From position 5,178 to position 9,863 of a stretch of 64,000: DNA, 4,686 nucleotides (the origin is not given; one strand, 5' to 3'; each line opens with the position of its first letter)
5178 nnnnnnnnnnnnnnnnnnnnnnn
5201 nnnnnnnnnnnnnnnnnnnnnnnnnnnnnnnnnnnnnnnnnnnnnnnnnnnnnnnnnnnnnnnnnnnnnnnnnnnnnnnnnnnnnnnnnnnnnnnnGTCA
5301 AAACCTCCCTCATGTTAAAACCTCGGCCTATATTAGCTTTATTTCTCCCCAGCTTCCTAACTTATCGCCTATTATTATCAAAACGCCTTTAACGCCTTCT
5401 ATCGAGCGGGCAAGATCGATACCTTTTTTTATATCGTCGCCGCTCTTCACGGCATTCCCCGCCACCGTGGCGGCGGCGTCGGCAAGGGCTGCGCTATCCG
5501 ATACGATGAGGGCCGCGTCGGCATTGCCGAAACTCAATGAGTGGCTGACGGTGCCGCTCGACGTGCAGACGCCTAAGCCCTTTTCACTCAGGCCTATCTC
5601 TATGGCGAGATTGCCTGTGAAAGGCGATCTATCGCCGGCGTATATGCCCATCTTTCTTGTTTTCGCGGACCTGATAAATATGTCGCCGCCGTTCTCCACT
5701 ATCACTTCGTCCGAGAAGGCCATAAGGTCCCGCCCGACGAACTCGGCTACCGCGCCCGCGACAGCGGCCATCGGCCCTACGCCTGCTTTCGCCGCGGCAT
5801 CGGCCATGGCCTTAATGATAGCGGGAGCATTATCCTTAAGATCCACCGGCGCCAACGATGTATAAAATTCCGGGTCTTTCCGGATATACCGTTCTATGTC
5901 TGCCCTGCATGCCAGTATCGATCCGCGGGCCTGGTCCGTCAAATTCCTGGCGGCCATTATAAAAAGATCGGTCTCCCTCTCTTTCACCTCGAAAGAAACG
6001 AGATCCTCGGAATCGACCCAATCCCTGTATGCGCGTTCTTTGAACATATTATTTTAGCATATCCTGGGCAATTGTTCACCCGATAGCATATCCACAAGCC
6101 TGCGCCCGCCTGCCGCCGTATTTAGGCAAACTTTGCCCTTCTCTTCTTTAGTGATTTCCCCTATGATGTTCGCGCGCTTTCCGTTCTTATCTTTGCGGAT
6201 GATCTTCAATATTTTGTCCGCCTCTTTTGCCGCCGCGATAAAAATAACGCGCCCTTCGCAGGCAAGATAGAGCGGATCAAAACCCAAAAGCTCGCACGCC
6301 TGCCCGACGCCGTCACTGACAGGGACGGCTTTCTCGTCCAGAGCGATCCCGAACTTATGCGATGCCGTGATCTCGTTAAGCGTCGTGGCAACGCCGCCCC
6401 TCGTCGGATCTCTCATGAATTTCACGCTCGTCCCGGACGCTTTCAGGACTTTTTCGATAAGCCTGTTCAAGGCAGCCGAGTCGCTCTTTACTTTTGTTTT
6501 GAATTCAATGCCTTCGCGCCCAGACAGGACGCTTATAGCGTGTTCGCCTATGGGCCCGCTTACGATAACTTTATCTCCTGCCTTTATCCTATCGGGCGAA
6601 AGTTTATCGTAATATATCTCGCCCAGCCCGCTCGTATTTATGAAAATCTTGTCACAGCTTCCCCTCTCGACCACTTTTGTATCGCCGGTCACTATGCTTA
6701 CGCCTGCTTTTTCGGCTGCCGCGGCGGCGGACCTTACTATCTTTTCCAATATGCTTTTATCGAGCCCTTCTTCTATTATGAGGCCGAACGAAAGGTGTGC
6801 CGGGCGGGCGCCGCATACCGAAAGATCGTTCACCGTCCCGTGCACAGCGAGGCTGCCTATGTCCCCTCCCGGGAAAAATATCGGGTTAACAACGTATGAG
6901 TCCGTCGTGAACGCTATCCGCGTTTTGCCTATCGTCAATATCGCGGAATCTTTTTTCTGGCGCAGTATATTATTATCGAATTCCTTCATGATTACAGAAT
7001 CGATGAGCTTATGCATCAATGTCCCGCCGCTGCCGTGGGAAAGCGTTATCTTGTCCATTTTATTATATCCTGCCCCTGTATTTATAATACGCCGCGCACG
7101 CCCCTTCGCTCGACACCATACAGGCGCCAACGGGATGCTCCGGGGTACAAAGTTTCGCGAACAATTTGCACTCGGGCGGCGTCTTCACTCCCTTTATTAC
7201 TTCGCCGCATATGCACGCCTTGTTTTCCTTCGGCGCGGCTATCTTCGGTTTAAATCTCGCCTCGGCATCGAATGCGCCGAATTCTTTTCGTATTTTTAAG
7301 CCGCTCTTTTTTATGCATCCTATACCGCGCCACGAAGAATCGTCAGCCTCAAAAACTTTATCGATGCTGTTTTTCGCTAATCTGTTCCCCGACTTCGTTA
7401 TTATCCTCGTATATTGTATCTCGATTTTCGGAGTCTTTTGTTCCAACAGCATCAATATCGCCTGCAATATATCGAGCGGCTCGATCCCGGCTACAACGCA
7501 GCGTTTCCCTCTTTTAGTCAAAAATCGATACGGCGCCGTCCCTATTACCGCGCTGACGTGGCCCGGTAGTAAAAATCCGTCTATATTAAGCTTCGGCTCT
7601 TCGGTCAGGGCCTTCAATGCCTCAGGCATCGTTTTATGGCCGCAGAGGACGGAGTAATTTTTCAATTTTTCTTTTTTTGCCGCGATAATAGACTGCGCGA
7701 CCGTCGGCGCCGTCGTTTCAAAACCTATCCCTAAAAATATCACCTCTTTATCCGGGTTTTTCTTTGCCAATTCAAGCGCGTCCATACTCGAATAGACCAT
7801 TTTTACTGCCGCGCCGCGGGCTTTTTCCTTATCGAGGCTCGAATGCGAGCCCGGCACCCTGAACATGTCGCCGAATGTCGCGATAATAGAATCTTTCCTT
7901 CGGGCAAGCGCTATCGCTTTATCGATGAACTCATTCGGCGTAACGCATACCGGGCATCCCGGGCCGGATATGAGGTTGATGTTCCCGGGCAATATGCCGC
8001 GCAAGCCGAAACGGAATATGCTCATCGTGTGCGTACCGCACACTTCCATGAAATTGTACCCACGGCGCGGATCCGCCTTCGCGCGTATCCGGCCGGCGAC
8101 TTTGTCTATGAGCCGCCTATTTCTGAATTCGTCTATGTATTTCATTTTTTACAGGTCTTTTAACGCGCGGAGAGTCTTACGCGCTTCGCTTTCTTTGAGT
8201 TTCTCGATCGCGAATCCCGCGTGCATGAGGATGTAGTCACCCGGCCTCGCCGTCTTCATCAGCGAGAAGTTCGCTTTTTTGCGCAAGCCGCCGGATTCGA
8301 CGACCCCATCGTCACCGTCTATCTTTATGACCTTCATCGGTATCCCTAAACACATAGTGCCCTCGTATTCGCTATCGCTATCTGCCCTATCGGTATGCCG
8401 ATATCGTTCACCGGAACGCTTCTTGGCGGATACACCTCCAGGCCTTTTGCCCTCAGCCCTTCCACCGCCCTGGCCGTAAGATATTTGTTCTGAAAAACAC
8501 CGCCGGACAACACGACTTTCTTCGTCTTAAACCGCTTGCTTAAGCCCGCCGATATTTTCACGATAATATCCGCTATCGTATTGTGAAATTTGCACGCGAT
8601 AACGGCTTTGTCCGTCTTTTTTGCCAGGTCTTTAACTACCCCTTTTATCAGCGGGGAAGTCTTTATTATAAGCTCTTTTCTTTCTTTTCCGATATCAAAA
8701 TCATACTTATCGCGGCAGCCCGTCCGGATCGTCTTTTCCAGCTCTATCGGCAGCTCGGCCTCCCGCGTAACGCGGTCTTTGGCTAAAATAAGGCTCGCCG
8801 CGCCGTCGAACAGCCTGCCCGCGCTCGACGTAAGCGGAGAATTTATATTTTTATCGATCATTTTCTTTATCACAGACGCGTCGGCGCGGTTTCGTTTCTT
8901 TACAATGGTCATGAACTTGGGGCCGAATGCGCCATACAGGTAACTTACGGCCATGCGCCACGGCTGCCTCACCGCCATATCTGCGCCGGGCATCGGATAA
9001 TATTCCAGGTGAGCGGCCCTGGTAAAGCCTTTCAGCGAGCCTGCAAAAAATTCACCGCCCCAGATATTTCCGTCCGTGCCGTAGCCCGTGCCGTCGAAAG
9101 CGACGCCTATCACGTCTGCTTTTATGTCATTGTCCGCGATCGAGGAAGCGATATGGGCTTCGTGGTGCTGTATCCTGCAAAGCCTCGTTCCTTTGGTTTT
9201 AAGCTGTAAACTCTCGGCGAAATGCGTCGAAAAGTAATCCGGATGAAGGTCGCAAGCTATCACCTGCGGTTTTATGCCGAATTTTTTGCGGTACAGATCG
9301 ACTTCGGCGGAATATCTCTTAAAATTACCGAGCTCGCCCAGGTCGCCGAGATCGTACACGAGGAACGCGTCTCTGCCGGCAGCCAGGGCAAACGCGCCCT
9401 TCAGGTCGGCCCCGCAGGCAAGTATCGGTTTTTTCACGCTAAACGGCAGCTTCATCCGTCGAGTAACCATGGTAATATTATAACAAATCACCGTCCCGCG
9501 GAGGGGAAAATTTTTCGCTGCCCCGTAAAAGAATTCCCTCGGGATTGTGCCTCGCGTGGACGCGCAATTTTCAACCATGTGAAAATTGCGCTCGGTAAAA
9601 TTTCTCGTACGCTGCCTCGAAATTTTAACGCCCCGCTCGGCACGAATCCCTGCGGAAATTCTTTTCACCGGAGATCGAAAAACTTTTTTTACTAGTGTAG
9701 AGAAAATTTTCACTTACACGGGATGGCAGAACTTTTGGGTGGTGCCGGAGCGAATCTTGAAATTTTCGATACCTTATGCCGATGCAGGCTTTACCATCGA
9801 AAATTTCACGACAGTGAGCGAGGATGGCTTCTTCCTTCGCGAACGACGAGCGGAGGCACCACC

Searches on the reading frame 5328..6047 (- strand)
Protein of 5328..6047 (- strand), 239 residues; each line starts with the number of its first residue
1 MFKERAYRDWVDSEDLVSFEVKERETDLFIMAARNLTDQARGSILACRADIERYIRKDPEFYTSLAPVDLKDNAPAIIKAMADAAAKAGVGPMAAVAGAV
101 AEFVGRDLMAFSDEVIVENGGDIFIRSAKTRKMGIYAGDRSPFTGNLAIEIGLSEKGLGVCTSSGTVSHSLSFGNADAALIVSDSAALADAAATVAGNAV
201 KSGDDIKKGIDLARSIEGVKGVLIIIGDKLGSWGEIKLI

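Call 37: search_protein_families(library=pfam, proteins=[window:5328-6047:-], max_evalue=0.1)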
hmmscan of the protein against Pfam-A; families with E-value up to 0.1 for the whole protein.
window:5328-6047:- (239 aa): 1 family
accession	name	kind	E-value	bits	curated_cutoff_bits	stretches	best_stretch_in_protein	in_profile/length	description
PF16462.11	Phage_TAC_14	-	0.06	13.8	22.1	0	160-208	64-112/113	Phage tail assembly chaperone protein, TAC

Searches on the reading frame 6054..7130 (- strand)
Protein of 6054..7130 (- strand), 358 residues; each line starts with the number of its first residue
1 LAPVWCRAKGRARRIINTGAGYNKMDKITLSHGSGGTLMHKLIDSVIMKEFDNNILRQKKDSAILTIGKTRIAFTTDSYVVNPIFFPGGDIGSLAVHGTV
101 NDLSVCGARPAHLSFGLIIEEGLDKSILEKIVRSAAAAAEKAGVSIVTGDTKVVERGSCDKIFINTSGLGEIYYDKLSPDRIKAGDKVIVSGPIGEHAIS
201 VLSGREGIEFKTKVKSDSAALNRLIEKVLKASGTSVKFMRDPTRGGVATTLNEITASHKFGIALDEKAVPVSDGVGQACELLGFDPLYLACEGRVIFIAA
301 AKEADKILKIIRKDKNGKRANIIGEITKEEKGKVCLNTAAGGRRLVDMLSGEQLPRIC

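Call 37: search_protein_families(library=pfam, proteins=[window:6054-7130:-], max_evalue=0.1)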
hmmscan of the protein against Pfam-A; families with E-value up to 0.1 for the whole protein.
window:6054-7130:- (358 aa): 3 families
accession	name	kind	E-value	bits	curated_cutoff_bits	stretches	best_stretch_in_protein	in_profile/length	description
PF02769.27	AIRS_C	-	1.9e-26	93.6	23.1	1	183-334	1-153/156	AIR synthase related protein, C-terminal domain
PF00586.29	AIRS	-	2e-23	83.4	24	1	60-172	2-112/112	AIR synthase related protein, N-terminal domain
PF24406.1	nSTAND_NTPase4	-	0.086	13.4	27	0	26-55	17-45/58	Novel STAND NTPase 4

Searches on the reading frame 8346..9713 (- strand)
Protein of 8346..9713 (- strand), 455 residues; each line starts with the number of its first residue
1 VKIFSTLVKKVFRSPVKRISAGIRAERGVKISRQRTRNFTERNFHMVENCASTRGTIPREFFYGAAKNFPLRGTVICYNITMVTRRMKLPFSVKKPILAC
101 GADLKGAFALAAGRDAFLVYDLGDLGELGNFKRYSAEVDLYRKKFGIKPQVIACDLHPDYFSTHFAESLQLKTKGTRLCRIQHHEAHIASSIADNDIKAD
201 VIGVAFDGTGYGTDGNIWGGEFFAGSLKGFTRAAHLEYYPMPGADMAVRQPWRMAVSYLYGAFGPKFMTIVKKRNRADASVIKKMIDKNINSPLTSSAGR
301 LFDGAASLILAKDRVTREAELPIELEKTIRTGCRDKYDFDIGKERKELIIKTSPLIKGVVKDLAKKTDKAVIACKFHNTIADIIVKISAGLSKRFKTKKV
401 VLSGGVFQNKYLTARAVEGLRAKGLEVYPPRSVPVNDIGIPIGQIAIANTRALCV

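Call 37: search_protein_families(library=pfam, proteins=[window:8346-9713:-], max_evalue=0.1)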
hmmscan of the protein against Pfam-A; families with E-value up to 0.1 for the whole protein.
window:8346-9713:- (455 aa): 5 families
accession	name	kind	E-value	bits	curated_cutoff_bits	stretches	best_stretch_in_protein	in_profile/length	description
PF22521.2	HypF_C_2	-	2.1e-76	257.3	27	1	203-444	1-241/241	Carbamoyltransferase, Kae1-like Domain, second subdomain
PF17788.7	HypF_C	-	2e-27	96.2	23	1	94-194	3-99/99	HypF Kae1-like domain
PF00814.31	TsaD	-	0.00045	20.5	24.8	1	351-431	178-251/264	tRNA N6-adenosine threonylcarbamoyltransferase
PF02543.21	Carbam_trans_N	-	0.084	12.7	24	0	365-411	269-315/346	Carbamoyltransferase N-terminus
PF01869.26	BcrAD_BadFG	-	0.089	12.7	31.5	0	364-423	190-247/271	BadF/BadG/BcrA/BcrD ATPase family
